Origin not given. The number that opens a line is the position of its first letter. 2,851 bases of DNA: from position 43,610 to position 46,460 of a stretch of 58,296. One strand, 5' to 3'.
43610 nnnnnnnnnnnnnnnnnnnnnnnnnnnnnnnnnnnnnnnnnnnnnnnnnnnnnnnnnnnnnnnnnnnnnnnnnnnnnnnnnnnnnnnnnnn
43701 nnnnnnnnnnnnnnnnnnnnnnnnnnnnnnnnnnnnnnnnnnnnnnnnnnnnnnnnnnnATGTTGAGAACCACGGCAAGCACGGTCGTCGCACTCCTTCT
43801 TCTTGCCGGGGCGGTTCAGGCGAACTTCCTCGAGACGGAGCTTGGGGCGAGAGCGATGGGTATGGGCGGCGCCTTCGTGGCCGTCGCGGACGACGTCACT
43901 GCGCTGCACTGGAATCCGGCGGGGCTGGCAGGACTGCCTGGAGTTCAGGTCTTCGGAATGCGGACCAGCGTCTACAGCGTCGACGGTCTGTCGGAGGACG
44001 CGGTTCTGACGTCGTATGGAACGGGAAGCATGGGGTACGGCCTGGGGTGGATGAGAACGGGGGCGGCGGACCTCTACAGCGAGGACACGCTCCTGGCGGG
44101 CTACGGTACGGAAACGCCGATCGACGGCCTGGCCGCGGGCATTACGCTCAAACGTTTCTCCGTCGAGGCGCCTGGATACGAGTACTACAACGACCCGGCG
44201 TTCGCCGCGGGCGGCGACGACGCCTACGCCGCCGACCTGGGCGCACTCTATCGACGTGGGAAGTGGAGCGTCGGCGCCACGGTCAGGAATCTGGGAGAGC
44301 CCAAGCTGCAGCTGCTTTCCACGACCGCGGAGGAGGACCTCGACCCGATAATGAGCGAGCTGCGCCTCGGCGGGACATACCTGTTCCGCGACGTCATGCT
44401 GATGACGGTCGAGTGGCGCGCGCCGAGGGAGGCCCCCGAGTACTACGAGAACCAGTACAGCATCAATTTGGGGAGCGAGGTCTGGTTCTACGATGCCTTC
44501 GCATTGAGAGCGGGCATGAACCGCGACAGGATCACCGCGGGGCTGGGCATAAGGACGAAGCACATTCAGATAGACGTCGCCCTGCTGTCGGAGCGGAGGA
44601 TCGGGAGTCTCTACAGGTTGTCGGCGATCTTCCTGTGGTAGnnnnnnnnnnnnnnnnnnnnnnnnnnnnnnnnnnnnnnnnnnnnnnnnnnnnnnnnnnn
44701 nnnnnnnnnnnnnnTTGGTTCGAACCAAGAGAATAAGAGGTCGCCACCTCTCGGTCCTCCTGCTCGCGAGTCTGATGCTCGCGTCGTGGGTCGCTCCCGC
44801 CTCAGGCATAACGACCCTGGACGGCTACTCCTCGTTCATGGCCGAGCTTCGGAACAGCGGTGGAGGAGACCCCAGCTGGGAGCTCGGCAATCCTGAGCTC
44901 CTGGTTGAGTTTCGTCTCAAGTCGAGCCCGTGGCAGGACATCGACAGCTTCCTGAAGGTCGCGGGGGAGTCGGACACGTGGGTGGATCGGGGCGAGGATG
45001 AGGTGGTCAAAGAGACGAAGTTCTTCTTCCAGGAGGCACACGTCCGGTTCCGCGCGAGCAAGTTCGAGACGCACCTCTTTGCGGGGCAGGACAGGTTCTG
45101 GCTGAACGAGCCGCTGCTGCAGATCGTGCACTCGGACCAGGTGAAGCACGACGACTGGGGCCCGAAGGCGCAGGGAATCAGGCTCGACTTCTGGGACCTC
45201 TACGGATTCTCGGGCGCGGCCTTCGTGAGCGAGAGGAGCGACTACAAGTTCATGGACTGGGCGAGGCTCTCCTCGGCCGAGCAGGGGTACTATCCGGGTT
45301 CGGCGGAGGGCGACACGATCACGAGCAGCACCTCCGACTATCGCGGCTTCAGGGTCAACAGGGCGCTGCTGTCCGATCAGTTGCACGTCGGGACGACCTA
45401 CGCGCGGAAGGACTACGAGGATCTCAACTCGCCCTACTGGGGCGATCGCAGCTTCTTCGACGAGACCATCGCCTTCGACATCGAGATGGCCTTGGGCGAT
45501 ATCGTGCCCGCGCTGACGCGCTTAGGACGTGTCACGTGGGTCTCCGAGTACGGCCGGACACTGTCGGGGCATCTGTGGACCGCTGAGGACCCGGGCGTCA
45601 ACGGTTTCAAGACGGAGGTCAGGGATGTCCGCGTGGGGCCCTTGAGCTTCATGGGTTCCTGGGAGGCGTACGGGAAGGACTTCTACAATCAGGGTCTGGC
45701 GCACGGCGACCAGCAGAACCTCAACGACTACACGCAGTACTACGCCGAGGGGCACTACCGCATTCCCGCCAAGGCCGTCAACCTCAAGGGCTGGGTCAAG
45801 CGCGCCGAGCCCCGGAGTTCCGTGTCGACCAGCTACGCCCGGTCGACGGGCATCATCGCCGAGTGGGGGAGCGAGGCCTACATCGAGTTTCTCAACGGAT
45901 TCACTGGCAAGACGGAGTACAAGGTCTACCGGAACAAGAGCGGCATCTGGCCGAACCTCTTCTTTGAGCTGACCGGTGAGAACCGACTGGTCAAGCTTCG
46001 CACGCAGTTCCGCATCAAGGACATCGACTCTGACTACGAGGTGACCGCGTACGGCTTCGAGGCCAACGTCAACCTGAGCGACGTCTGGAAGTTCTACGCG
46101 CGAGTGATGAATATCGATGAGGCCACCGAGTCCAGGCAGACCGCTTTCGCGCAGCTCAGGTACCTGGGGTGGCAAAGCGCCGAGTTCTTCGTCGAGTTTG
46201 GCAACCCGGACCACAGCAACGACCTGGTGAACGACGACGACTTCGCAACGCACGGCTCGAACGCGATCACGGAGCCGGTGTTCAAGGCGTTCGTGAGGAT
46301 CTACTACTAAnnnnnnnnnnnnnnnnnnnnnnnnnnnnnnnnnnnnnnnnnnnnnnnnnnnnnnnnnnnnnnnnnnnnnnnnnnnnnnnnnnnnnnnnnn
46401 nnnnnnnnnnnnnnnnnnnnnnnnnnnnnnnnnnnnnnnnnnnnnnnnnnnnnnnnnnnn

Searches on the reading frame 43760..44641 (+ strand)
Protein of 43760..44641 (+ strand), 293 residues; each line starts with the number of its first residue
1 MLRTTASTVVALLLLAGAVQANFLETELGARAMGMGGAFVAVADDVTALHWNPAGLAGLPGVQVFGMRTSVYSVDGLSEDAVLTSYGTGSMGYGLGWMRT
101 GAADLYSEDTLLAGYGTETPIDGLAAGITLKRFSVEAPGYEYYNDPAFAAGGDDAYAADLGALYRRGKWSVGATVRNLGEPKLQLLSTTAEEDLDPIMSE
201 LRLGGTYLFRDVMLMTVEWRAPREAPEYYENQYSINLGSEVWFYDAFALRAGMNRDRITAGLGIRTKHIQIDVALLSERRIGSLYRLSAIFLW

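Call 3: search_protein_families(library=pfam, proteins=[window:43760-44641:+], max_evalue=0.1)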
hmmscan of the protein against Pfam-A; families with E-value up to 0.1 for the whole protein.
window:43760-44641:+ (293 aa): 5 families
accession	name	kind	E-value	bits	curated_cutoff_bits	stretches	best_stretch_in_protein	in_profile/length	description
PF11751.14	PorP_SprF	-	0.00017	21.7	22.3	1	106-272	77-247/273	Type IX secretion system membrane protein PorP/SprF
PF03349.22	Toluene_X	-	0.0003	19.9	29.7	1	8-66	2-57/421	Outer membrane protein transport protein (OMPP1/FadL/TodX)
PF13729.12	TraF_2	-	0.0004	20.1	25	1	125-193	157-233/264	F plasmid transfer operon, TraF, protein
PF03687.19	UPF0164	-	0.00075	18.8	21.4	1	24-95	44-113/325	Uncharacterised protein family (UPF0164)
PF19572.5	PorV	-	0.0019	18.2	27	0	23-68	15-60/243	Type IX secretion system protein PorV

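Call 4: search_protein_families(library=ncbifam, proteins=[window:43760-44641:+], max_evalue=0.1)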
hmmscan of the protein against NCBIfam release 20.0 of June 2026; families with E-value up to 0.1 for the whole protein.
window:43760-44641:+ (293 aa): 6 families
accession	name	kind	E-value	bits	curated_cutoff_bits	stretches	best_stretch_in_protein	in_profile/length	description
NF033709.1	PorV_fam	subfamily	1.7e-23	83.7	90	1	21-281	4-314/326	PorV/PorQ family protein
NF052325.1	PorVQ2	equivalog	1.6e-12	47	325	1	22-67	28-73/354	putative type IX sorting system protein PorV2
NF033710.1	T9SS_OM_PorV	equivalog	6.5e-10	38.7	250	2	22-57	27-62/367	type IX secretion system outer membrane channel protein PorV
NF033711.1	T9SS_PorQ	equivalog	1.7e-06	27.4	220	1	19-56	24-62/335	type IX secretion system protein PorQ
TIGR03519.1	T9SS_PorP_fam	subfamily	2e-06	27.5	90.55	1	68-282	65-274/292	PorP/SprF family type IX secretion system membrane protein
NF050080.1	pilus_FilD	exception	0.0042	15.4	970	1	24-64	21-63/549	putative pilus system OmpP1/FadL family transporter FilD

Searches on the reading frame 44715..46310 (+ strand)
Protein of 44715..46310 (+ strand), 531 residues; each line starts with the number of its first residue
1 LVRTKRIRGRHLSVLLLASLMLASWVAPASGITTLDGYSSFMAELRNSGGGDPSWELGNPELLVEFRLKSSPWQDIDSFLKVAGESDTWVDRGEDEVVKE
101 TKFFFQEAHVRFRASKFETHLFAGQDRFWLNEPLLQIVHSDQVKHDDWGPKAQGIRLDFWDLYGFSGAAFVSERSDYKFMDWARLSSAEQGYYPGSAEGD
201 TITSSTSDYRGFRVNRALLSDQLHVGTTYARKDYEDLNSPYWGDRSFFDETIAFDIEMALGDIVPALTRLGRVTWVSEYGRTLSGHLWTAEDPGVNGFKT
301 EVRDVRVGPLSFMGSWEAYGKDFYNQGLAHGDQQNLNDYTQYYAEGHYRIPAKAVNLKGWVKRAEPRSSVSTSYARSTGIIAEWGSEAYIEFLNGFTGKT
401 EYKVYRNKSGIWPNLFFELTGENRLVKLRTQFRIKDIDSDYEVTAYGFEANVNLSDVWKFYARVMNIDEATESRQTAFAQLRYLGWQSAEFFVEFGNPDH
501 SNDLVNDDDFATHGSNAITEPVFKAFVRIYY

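Call 3: search_protein_families(library=pfam, proteins=[window:44715-46310:+], max_evalue=0.1)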
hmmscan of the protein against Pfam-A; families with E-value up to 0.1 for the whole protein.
window:44715-46310:+ (531 aa): 0 families

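Call 4: search_protein_families(library=ncbifam, proteins=[window:44715-46310:+], max_evalue=0.1)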
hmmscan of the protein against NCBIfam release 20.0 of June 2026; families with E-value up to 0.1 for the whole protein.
window:44715-46310:+ (531 aa): 0 families

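Call 13: find_homologous_proteins(query=window:44715-46310:+)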
Query window:44715-46310:+ (531 aa): 113 proteins with E <= 0.001 among 8000 candidates.
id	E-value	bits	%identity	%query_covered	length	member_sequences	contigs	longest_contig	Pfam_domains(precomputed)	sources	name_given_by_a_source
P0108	0.0e+0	1115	90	100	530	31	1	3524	-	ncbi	-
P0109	2.1e-283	959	76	100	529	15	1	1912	-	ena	-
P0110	5.7e-277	938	75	100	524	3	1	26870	-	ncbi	ncbi:MAG: hypothetical protein ABIE42_05665 [Candidatus Eisenbacteria bacterium]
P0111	1.3e-276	937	76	100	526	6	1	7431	-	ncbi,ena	-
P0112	8.1e-274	928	74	100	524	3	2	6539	-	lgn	-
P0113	1.3e-270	917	74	100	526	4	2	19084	-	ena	-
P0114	2.0e-270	916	77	96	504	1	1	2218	-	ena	-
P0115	9.5e-270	914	77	94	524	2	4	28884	-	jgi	jgi:hypothetical protein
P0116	2.0e-265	900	74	97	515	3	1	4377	-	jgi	jgi:hypothetical protein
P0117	3.4e-265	899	73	98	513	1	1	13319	-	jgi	jgi:hypothetical protein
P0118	4.0e-262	889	75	94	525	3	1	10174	-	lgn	-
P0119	2.0e-261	887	74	93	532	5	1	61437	-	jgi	-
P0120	3.9e-258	876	74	96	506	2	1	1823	-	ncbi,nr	ncbi:hypothetical protein KAW64_05560, partial [bacterium]|nr:hypothetical protein [bacterium]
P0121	2.0e-252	857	70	100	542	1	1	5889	-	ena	-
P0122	2.3e-250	850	69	100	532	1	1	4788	-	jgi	-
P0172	8.0e-151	522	49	96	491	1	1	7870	PF27098.1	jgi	jgi:hypothetical protein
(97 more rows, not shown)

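Call 29: predict_structure(alignment_id=A2)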
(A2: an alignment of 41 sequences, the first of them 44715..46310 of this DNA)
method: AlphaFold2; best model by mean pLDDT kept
length: 531 residues; sequences in the alignment: 41
mean_pLDDT: 84.7   pTM: 0.75
mean pLDDT of the five models: 84.7, 84.1, 83.7, 83.3, 79.9
residues with pLDDT >= 90: 235; 70-90: 234; 50-70: 42; < 50: 20
segments of 3 or more residues with pLDDT < 50: 1-10, 25-30
pLDDT, mean of each block of 10 residues (from residue 1): 42 68 53 82 80 77 88 87 75 57 83 94 84 82 64 90 94 79 83 82 81 94 94 81 81 96 88 94 92 93 93 96 88 90 96 90 92 89 97 85 95 95 90 91 92 92 88 86 87 81 72 75 89 86
secondary structure, 60 per line:
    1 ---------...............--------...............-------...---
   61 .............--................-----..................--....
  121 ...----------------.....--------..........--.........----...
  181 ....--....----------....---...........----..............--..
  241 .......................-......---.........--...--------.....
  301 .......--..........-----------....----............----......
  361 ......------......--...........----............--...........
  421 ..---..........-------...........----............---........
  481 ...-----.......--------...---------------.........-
elements in order: H10-24 E33-47 E55-57 E61-73 E76-91 E97-114 E117-123 H140-144 E153-162 E165-173 E178-181 H187-190 E201-204 E208-218 E223-236 E239-259 H260-263 H265-270 E274-282 E296-307 E310-319 H331-334 E339-350 E355-366 H373-378 E381-391 E396-407 E410-422 E426-435 E443-453 E458-469 E473-483 E489-495 E522-530

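Call 35: fold_search(model_id=the predicted structure, library=pdb)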
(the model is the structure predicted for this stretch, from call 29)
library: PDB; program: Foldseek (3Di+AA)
matches with E <= 10: 833; with E <= 0.001: 310
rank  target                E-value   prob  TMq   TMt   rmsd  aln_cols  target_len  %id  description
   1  3rfz_B                1.4e-09  1.00  0.49  0.35  11.9       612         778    8  Crystal structure of the FimD usher bound to its cognate FimC:FimH substrate (released 2011-06-01)
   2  3ohn_A                4.9e-09  1.00  0.43  0.48  11.6       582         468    8  Crystal structure of the FimD translocation domain (released 2011-06-01)
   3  2vqi_A                5.4e-09  1.00  0.39  0.42  13.3       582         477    8  Structure of the P pilus usher (PapC) translocation pore (released 2008-05-27)
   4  3rfz_E                2.1e-08  1.00  0.49  0.35  11.7       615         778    8  Crystal structure of the FimD usher bound to its cognate FimC:FimH substrate (released 2011-06-01)
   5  9fy9_D                2.3e-08  1.00  0.48  0.38  14.0       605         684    7  Cryo-EM structure of the type 1 chaperone-usher pilus FimD-tip complex (FimDHGFC) - Conformer 1 (released 2025-06-04)
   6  6cd2_C                2.9e-08  1.00  0.43  0.34  13.2       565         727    8  Crystal structure of the PapC usher bound to the chaperone-adhesin PapD-PapG (released 2018-10-03)
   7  9a32_MODEL_1_A        4.0e-08  1.00  0.20  0.26  18.4       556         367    8  Model of E. coli OmpC by in-cell photo-crosslinking MS and deep learning (released 2023-02-24)
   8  7lhg_C                5.9e-08  1.00  0.50  0.35  14.4       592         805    8  Cryo-EM structure of E. coli P pilus tip assembly intermediate PapC-PapD-PapK-PapG in the first conformation (released 2021-08-11)
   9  9bog_D                1.3e-07  1.00  0.45  0.32  14.9       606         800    8  Structural basis for adhesin secretion by the outer-membrane usher in type 1 pili (released 2024-10-09)
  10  5m9b                  1.7e-07  1.00  0.40  0.31  13.7       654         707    9  Crystal structure of the ferric enterobactin receptor (PfeA) from Pseudomonas aeruginosa (released 2018-02-21)
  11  5mzs                  2.1e-07  1.00  0.39  0.31  14.0       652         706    8  Crystal structure of the ferric enterobactin receptor (PfeA) mutant (R480A_Q482A) from Pseudomonas aeruginosa (released 2018-02-14)
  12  5fr8_A                2.4e-07  1.00  0.44  0.35  18.0       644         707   10  Crystal structure of the siderophore receptor PirA from Acinetobacter baumannii (released 2016-05-11)
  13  5mdo_A                4.0e-07  1.00  0.21  0.28  18.5       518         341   10  Crystal structure of in vitro folded Chitoporin VhChip from Vibrio harveyi (crystal form I) (released 2017-12-20)
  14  9a2z_MODEL_1_A        5.3e-07  1.00  0.41  0.32  13.5       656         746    9  Model of E. coli FepA by in-cell photo-crosslinking MS and deep learning (released 2023-02-24)
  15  6r1f                  5.3e-07  1.00  0.41  0.33  13.4       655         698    8  Crystal structure of the ferric enterobactin receptor mutant R480A from Pseudomonas aeruginosa (PfeA) in complex with en (released 2019-04-10)
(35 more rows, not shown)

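Call 58: search_protein_families(library=pfam, proteins=[P0172], max_evalue=1)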
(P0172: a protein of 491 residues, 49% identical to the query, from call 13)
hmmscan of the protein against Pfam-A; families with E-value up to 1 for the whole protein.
P0172 (491 aa): 0 families
